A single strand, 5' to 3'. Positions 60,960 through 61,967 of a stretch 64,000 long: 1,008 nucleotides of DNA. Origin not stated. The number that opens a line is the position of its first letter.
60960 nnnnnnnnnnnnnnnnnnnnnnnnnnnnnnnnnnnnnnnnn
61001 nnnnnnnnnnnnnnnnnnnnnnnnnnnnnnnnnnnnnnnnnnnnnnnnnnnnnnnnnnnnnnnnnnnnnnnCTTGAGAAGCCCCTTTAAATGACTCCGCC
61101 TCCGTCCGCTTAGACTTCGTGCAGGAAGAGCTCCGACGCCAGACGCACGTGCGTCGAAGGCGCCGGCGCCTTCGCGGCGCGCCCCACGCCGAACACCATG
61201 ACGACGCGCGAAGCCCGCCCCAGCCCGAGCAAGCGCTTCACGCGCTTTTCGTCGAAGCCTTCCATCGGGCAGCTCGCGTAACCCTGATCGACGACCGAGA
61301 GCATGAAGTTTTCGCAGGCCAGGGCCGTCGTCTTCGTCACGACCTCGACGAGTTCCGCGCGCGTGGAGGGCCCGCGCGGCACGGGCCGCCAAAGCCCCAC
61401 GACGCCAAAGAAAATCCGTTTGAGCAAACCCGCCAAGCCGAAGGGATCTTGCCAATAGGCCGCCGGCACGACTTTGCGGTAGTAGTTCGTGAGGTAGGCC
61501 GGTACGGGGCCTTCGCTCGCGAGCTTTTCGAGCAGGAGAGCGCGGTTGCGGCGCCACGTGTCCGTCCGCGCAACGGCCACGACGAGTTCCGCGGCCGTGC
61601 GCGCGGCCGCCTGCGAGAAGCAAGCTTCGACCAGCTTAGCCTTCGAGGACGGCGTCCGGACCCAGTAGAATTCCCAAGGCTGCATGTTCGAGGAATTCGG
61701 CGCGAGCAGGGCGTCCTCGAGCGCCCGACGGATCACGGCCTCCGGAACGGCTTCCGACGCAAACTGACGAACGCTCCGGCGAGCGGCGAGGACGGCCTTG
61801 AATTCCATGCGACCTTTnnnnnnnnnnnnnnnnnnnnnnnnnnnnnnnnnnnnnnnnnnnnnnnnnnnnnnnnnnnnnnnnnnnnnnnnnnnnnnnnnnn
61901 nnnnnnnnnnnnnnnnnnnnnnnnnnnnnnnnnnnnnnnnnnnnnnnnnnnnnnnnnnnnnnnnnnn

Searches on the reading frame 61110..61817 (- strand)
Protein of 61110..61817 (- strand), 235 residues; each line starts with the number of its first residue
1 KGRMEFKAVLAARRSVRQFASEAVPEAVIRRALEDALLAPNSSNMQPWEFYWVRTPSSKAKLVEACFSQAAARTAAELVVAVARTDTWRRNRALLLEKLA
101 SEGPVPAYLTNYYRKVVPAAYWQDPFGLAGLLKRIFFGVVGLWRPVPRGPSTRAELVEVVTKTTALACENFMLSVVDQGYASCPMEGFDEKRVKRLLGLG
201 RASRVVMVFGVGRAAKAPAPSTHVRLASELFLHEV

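Call 17: search_protein_families(library=pfam, max_evalue=0.001, proteins=[window:61110-61817:-])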
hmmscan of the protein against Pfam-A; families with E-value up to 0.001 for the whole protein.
window:61110-61817:- (235 aa): 2 families
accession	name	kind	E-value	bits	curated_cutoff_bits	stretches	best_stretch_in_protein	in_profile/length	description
PF00881.29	Nitroreductase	-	1.1e-30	107.5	23.5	1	11-213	2-167/167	Nitroreductase family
PF14512.11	TM1586_NiRdase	-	3e-06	27.5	27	0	29-55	160-186/215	Putative TM nitroreductase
